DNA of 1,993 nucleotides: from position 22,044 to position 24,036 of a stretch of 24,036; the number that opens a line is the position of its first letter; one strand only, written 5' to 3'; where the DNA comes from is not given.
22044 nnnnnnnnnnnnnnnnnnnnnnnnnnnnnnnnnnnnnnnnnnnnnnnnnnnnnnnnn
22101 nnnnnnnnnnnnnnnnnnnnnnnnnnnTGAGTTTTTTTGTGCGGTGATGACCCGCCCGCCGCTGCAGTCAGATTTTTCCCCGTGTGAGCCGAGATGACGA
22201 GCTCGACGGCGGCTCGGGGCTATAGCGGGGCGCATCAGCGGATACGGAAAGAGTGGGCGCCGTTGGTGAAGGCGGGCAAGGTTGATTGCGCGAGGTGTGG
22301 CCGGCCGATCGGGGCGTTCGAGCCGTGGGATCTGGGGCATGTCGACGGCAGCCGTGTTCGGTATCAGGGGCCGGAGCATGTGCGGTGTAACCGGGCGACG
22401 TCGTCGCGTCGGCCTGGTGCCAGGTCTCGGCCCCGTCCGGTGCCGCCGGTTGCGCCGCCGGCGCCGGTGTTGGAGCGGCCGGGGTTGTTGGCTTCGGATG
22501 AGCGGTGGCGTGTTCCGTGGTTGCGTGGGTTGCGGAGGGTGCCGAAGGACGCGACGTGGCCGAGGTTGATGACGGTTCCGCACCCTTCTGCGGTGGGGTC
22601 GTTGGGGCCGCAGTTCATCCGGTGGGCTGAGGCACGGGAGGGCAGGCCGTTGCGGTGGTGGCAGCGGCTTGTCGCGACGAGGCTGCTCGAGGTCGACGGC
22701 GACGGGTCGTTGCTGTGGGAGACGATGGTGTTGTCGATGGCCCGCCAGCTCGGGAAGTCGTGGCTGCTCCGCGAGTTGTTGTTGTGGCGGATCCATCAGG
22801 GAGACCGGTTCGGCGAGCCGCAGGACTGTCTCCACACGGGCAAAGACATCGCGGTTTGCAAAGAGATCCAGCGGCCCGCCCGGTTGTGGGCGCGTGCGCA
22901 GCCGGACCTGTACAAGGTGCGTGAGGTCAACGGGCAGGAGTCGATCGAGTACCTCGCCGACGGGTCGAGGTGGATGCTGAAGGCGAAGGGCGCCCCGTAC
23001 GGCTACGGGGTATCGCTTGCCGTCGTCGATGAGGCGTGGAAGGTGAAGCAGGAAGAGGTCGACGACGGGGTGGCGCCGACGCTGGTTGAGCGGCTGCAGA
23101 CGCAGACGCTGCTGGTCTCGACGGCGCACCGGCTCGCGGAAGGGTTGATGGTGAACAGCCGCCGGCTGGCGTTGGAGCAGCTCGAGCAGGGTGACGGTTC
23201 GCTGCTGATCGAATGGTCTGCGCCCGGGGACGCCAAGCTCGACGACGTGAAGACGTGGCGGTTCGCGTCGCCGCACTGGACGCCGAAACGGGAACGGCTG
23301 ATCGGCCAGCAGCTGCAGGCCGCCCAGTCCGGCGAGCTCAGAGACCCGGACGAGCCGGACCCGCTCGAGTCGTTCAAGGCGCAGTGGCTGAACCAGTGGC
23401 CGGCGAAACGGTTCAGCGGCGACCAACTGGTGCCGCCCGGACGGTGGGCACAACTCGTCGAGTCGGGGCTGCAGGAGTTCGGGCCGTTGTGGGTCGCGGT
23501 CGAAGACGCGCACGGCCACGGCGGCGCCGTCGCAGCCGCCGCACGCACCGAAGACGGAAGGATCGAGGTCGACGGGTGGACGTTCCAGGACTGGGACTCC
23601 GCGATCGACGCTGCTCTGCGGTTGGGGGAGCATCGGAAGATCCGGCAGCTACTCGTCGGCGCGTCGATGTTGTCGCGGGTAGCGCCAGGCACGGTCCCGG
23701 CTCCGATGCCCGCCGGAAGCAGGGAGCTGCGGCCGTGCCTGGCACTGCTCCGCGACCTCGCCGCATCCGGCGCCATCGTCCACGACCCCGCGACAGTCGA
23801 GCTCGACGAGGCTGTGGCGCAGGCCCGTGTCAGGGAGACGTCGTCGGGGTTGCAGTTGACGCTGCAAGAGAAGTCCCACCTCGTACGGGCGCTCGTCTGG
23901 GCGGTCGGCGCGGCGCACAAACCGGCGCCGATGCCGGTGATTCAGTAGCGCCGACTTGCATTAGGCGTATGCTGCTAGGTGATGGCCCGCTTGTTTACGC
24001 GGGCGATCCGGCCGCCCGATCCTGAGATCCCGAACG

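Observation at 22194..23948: HNH endonuclease covalently fused to the large terminase, with no recognisable small terminase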

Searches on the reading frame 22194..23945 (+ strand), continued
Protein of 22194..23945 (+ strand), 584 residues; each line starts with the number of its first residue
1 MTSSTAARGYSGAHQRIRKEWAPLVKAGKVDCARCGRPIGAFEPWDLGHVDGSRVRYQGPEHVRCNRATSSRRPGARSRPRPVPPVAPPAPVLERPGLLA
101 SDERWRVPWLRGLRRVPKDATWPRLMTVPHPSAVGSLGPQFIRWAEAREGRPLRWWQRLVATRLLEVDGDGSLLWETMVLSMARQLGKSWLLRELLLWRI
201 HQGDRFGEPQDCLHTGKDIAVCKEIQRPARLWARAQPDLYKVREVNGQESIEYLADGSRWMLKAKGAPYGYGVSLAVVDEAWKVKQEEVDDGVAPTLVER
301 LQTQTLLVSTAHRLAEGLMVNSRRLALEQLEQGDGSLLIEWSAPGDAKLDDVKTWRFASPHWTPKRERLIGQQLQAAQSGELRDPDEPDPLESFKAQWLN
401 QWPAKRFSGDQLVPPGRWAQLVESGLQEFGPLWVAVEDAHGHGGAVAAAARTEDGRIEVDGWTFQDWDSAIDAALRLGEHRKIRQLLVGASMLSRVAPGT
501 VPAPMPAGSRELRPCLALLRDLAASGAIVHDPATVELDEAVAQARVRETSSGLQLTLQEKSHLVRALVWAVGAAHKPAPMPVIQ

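Call 44: fold_search(model_id=the predicted structure, library=pdb)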
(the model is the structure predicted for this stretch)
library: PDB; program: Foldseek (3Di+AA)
matches with E <= 10: 1282; with E <= 0.001: 30
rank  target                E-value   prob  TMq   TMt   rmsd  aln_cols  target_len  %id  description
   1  6z6d                  2.7e-19  1.00  0.49  0.57   6.7       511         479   14  Crystal structure of the HK97 bacteriophage large terminase (released 2021-06-09)
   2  4iei                  2.5e-12  1.00  0.28  0.35  15.5       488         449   13  Crystal Structure of the large terminase subunit gp2 of bacterial virus Sf6 complexed with ADP (released 2013-05-01)
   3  4idh                  3.2e-12  1.00  0.27  0.33  15.6       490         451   13  Crystal Structure of the large terminase subunit gp2 of bacterial virus Sf6 (released 2013-05-01)
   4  5oe8_B                6.2e-12  1.00  0.27  0.36  13.0       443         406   10  Structure of large terminase from the thermophilic bacteriophage D6E (Crystal form 2) (released 2017-10-11)
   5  4iee                  8.3e-12  1.00  0.27  0.34  15.9       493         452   12  Crystal Structure of the large terminase subunit gp2 of bacterial virus Sf6 complexed with ATP-r-S (released 2013-05-01)
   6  5oe8_C                2.0e-11  1.00  0.27  0.37  12.5       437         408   10  Structure of large terminase from the thermophilic bacteriophage D6E (Crystal form 2) (released 2017-10-11)
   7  5oe9_B                2.6e-11  1.00  0.27  0.37  12.5       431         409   10  Structure of large terminase from the thermophilic bacteriophage D6E in complex with sulfate (Crystal form 2) (released 2017-10-11)
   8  4ife                  2.7e-11  1.00  0.28  0.36  15.9       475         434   13  Crystal Structure of the large terminase subunit gp2 of bacterial virus Sf6 complexed with ATP (released 2013-05-01)
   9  5oe9_A                4.6e-11  1.00  0.26  0.36  12.6       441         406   11  Structure of large terminase from the thermophilic bacteriophage D6E in complex with sulfate (Crystal form 2) (released 2017-10-11)
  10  5oee_A                5.2e-11  1.00  0.27  0.38  12.6       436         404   10  Structure of large terminase from the thermophilic bacteriophage D6E (Crystal form 3) (released 2017-10-11)
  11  5oeb_A                5.2e-11  1.00  0.27  0.37  12.6       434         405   10  Structure of large terminase from the thermophilic bacteriophage D6E in complex with ADP (Crystal form 3) (released 2017-10-11)
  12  5oe9_C                6.2e-11  1.00  0.27  0.36  12.2       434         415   10  Structure of large terminase from the thermophilic bacteriophage D6E in complex with sulfate (Crystal form 2) (released 2017-10-11)
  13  5oee_B                7.9e-11  1.00  0.27  0.37  13.0       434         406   10  Structure of large terminase from the thermophilic bacteriophage D6E (Crystal form 3) (released 2017-10-11)
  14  5oeb_C                8.9e-11  1.00  0.27  0.37  12.9       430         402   10  Structure of large terminase from the thermophilic bacteriophage D6E in complex with ADP (Crystal form 3) (released 2017-10-11)
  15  5oee_F                1.1e-10  1.00  0.27  0.38  13.1       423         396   11  Structure of large terminase from the thermophilic bacteriophage D6E (Crystal form 3) (released 2017-10-11)
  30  4dkw_A                3.6e-04  1.00  0.21  0.55   5.4       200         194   11  Structure of P22 Large terminase nuclease domain (released 2012-06-27)
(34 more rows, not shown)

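Call 52: find_related_loci(query=A1, collection=genome_contigs, flank=10000)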
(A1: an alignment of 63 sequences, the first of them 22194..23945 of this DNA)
Query A1 (584 aa) in genome_contigs; peptide patterns used: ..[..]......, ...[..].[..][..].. (x = any residue, [..] = any of these).
28 stretches matched a pattern; 1 encode a relative of the query (tblastn E <= 1e-3); 1 distinct loci.
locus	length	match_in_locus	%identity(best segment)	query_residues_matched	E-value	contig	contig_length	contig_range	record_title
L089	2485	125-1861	41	9-583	2e-117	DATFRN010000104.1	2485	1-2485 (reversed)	MAG TPA_asm: Acidimicrobiales bacterium isolate SMAG_U9359 k141_1541399, whole genome shotgun sequence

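Call 54: find_encoding_contigs(protein=P0020, flank=10000, max_places=2)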
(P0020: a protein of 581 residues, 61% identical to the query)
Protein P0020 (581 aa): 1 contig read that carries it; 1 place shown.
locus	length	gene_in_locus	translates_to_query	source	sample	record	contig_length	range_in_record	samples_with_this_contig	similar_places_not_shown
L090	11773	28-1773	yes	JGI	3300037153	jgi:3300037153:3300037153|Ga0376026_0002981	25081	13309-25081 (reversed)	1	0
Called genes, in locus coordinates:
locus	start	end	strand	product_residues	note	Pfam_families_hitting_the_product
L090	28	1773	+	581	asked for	-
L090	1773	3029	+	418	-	PF04860:Phage_portal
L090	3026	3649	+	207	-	PF04586:Peptidase_S78 (weak)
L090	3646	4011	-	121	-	-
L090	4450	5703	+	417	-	-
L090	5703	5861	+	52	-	-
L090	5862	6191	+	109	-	-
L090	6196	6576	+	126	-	-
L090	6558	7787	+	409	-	PF13692:Glyco_trans_1_4, PF00534:Glycos_transf_1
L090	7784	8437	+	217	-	PF05637:Glyco_transf_34 (weak)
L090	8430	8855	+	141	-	-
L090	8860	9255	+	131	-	-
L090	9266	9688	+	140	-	-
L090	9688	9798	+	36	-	-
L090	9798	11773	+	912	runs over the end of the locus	-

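Call 64: fold_search(model_id=the predicted structure, library=viral)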
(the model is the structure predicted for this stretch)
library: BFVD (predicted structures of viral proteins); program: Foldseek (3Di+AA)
matches with E <= 10: 1190; with E <= 0.001: 205
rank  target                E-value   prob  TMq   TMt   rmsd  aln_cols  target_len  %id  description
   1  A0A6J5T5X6            3.3e-32  1.00  0.44  0.44  28.3       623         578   21  Terminase large subunit, Lambdalikevirus-type [uncultured Caudovirales phage]
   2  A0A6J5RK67            3.7e-31  1.00  0.45  0.43  36.1       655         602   23  HNHc domain containing protein [uncultured Caudovirales phage]
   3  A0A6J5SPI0            9.8e-28  1.00  0.42  0.49  12.1       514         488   21  COG4626 Phage terminase-like protein, large subunit [uncultured Caudovirales phage]
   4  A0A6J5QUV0            6.9e-27  1.00  0.42  0.42  24.3       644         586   20  HNHc domain containing protein [uncultured Caudovirales phage]
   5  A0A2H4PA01            7.9e-26  1.00  0.52  0.58   7.6       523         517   18  Terminase large subunit [Gordonia phage Gustav]
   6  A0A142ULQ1            5.6e-25  1.00  0.43  0.48  10.0       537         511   18  Terminase large subunit [Mycobacterium phage SkinnyPete]
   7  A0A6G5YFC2            8.7e-21  1.00  0.57  0.67   6.0       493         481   12  (no name in the UniProt tables at hand)
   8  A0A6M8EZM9            3.0e-20  1.00  0.45  0.42   9.0       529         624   14  (no name in the UniProt tables at hand)
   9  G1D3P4                4.3e-20  1.00  0.39  0.29   8.2       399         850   21  Terminase [Mycobacterium phage LittleE]
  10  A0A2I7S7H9            2.7e-19  1.00  0.46  0.44   9.0       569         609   12  (no name in the UniProt tables at hand)
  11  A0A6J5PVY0            3.2e-19  1.00  0.42  0.37  23.9       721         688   14  Terminase large subunit, Lambdalikevirus-type [uncultured Caudovirales phage]
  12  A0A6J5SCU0            5.5e-18  1.00  0.42  0.40   9.2       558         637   14  COG4626 Phage terminase-like protein, large subunit [uncultured Caudovirales phage]
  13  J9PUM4                6.6e-18  1.00  0.46  0.50   7.9       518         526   12  Putative terminase large subunit [Bacillus phage BCD7]
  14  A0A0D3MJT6            8.4e-18  1.00  0.37  0.39  10.2       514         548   13  Terminase large subunit [Leuconostoc phage Ln-9]
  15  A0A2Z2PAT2            8.9e-18  1.00  0.40  0.42   9.3       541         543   15  Terminase large subunit [Lactococcus phage PLgY-30]
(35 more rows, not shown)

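Call 66: list_cluster_members(proteins=[P0015, window:22194-23945:+, P0027])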
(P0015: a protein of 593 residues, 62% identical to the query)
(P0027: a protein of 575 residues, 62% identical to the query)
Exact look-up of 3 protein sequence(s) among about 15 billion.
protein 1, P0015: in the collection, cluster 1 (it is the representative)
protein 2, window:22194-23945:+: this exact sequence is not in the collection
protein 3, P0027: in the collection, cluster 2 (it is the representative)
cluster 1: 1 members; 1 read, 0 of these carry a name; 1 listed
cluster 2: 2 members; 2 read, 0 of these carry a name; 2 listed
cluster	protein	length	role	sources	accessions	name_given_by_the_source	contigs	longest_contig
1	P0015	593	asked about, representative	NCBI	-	-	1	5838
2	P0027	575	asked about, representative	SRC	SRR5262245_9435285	-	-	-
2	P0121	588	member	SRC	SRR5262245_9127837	-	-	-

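Call 81: search_protein_representatives(alignment_id=A1)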
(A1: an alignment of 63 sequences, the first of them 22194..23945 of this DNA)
Query: 63 sequences, 584 profile positions. Proteins with E-value up to 0.001 (for the whole library): 4946; up to 1e-10: 2272; up to 1e-30: 453. The best 150 are listed.
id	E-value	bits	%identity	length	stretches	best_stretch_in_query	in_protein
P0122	1.6e-254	862.3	-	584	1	22-583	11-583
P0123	5.3e-192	655.9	-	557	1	81-582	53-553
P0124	2.6e-179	614.0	-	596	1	14-584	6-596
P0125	8.2e-175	599.2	-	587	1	11-578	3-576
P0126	1.4e-172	591.8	-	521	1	83-583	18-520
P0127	3.8e-172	590.3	-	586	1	22-583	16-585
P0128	8.2e-172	589.2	-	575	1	13-583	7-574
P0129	1.4e-171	588.4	-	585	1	20-584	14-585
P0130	4.4e-167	573.6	-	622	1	7-583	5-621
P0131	3.3e-166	570.7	-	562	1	34-584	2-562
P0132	7.6e-162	556.3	-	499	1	97-583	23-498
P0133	2.0e-161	555.0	-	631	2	80-581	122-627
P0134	4.8e-157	540.5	-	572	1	30-582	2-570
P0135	1.6e-155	535.5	-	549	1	79-583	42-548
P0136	7.0e-154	530.0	-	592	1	11-580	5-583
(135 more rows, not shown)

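Call 102: search_protein_families(library=ncbifam, proteins=[window:22194-23945:+], max_evalue=1)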
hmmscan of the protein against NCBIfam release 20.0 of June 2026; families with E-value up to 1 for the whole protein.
window:22194-23945:+ (584 aa): 0 families

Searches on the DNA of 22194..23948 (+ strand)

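Call 7: search_dna_similar(query=window:22194-23948:+, collection=phages, mode=near, max_rows=20)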
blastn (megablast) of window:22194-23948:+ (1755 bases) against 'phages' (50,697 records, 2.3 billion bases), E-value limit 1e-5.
No match.
